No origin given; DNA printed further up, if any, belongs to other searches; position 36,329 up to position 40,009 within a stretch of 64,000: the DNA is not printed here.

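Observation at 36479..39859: HerA split by a 613-aa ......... intein exactly in the Walker A P-loop, within a NurA-phosphatase-Zn-ribbon-HerA operon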

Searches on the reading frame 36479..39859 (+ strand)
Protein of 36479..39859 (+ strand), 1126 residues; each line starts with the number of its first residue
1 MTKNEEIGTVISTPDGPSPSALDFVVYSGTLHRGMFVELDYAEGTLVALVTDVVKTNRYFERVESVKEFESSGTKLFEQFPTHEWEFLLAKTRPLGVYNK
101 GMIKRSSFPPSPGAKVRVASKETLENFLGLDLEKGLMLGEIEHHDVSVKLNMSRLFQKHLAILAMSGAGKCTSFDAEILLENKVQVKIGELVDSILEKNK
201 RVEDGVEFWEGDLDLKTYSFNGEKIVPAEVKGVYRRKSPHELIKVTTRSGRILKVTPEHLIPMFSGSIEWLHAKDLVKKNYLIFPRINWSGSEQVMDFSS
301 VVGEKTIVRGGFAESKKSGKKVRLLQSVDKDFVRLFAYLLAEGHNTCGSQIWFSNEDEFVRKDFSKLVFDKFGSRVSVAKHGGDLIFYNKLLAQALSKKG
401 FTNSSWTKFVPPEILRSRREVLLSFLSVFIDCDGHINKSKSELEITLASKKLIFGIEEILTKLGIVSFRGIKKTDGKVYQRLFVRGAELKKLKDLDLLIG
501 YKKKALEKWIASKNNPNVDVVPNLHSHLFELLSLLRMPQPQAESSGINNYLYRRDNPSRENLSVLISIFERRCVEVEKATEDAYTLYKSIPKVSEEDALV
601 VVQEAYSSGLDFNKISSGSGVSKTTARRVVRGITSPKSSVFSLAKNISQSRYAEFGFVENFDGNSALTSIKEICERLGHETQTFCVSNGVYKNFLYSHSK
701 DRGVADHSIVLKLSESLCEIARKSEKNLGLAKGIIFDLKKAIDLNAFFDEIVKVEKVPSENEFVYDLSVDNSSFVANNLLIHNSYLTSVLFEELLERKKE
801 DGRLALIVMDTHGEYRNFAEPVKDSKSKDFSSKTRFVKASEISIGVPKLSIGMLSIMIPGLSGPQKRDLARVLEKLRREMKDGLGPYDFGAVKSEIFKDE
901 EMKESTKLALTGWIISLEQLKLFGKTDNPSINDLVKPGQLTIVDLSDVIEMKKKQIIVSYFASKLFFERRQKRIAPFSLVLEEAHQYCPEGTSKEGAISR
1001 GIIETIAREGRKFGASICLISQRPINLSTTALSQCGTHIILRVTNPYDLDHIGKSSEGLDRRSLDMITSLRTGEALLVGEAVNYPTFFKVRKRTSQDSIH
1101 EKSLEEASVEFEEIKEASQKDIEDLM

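Call 4: search_protein_families(library=pfam, proteins=[window:36479-39859:+], max_evalue=0.01)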
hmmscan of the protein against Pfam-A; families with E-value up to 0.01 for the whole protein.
window:36479-39859:+ (1126 aa): 4 families
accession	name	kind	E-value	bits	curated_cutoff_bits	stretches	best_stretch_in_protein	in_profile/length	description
PF01935.23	DUF87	-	1.5e-21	77.9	23.2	2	784-963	37-218/220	Helicase HerA, central domain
PF14890.11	Intein_splicing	-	1.1e-17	64.7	35.8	1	178-783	2-155/155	Intein splicing domain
PF14528.11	LAGLIDADG_3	-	1.1e-08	35.6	22.5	1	420-493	1-78/82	LAGLIDADG-like domain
PF09378.16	HAS-barrel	-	0.0078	16.7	25.2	0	18-76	9-65/90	HAS barrel domain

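Call 7: search_solved_structures(query=window:36479-39859:+, max_evalue=0.01, show_alignments=3)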
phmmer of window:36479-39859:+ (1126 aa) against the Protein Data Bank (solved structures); distinct sequences matched with E-value up to 0.01: 17.
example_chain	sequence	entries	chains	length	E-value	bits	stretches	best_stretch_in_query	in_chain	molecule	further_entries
7qss_A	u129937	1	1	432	5.9e-27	97.1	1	169-492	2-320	V-type ATP synthase alpha chain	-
7qsu_A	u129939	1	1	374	7.4e-27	96.8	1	169-492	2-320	V-ATPase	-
8xau_A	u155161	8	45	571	7.6e-27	96.8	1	945-1110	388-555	ATP-binding protein | HerA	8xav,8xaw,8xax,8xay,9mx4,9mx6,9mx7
9x1l_A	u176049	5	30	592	8.6e-27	96.6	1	975-1091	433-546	DNA helicase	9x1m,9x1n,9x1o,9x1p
9c1m_M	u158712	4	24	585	2.3e-26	95.2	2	926-1092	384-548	ATP-binding protein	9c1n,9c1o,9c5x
4d2i_A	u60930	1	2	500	6.6e-25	90.4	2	930-1090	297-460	HERA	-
8wiv_A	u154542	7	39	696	1.1e-23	86.3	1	956-1086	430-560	Helicase HerA central domain-containing protein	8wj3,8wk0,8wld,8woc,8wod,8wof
8ziq_M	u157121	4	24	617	1.7e-21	79.1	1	974-1087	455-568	HerA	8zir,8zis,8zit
8yho_A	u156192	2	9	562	3.6e-17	64.7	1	961-1098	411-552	DUF87 domain-containing protein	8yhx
8j4u_M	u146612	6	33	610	4.5e-17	64.4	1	958-1092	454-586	Nucleoside triphosphate hydrolase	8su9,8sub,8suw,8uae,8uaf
7qst_A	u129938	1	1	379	8.5e-14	53.6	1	169-473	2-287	V-type ATP synthase subunit A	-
6rpq_A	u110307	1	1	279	6.2e-13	50.7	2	165-273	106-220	Ubiquitin-like protein SMT3,1108aa long hypothetical cell division control protein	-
6rpp_A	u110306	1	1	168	4.5e-09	37.9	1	169-283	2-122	Cell division control protein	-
2jmz_A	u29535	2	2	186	8.4e-05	23.8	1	171-299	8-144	Hypothetical protein MJ0781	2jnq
1dq3_A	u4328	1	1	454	0.00014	23.1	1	406-480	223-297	ENDONUCLEASE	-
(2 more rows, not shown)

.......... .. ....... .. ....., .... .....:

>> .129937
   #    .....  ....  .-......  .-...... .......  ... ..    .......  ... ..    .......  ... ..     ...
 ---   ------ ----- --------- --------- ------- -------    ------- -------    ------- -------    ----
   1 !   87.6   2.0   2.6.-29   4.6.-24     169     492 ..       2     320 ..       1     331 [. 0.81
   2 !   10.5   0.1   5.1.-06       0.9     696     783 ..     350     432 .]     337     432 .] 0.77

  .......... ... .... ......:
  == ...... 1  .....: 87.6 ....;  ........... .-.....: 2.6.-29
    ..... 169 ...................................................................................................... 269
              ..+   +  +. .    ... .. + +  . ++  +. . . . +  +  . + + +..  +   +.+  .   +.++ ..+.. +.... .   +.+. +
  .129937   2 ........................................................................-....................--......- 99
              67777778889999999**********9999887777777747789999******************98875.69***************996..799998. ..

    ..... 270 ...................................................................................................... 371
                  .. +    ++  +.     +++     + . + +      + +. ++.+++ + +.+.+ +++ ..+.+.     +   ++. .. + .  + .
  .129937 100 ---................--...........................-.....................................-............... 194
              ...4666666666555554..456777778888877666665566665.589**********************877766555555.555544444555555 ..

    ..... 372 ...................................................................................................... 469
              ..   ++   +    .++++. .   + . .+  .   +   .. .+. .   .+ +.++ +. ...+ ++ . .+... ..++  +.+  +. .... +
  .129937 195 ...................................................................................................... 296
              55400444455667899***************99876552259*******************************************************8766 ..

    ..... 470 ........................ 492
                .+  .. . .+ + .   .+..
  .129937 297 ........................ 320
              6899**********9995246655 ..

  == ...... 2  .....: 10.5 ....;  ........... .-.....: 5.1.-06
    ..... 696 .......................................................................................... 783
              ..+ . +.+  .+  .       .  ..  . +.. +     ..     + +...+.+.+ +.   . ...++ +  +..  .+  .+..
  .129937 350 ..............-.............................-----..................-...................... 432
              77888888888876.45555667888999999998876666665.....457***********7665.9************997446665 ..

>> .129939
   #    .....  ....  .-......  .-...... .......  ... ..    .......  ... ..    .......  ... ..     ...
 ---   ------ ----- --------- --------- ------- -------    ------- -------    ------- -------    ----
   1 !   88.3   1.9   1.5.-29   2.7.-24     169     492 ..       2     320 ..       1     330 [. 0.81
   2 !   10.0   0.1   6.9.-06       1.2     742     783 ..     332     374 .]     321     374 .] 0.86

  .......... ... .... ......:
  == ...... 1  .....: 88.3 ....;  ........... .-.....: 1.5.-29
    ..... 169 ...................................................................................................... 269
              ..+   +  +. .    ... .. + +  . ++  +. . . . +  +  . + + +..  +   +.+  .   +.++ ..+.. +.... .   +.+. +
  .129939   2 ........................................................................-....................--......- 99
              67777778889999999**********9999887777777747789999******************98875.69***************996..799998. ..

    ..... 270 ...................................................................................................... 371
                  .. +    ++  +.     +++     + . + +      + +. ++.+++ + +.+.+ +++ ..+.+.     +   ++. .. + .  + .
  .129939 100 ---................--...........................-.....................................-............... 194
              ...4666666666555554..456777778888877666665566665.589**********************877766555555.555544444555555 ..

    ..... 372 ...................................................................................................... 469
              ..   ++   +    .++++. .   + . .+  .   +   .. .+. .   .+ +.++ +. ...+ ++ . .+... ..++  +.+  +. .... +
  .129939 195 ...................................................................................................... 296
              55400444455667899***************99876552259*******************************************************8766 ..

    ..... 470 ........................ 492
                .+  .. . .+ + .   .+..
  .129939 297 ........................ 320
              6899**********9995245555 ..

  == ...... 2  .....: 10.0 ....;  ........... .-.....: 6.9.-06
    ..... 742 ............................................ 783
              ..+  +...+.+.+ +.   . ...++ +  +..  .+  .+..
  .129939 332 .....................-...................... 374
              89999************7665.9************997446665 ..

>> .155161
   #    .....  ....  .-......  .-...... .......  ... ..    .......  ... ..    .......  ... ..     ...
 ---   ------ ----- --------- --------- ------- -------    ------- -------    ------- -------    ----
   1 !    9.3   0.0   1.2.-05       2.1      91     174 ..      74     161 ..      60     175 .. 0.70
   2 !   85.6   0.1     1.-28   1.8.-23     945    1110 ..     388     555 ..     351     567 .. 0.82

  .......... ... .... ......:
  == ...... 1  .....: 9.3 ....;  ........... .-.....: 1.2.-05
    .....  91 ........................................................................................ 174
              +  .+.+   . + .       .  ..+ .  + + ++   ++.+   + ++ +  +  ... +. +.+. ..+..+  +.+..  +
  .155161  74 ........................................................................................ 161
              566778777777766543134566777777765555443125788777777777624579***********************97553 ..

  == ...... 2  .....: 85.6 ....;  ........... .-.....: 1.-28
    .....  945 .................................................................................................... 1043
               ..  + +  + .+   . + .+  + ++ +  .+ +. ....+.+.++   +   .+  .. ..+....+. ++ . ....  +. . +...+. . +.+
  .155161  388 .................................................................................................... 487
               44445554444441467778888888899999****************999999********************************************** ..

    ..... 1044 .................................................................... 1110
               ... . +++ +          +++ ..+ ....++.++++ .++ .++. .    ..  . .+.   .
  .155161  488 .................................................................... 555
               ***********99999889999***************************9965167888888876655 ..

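Call 59: list_cluster_members(proteins=[window:36479-39859:+, window:36090-36482:+, window:41122-42618:+, window:34191-35276:+])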
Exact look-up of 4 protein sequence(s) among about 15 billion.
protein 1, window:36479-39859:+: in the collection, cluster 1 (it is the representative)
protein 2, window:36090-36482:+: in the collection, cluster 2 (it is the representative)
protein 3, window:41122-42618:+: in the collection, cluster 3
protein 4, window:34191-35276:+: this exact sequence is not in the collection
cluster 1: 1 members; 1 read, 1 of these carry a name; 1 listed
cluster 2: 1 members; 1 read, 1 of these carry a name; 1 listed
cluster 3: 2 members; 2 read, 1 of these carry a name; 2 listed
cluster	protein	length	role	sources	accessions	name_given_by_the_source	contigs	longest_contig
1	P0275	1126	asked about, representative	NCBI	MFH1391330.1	MAG: DUF87 domain-containing protein [Candidatus Diapherotrites archaeon]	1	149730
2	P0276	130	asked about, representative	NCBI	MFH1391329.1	MAG: hypothetical protein ABIH20_03400 [Candidatus Diapherotrites archaeon]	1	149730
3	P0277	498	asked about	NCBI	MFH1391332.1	MAG: hypothetical protein ABIH20_03415 [Candidatus Diapherotrites archaeon]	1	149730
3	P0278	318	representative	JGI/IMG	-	-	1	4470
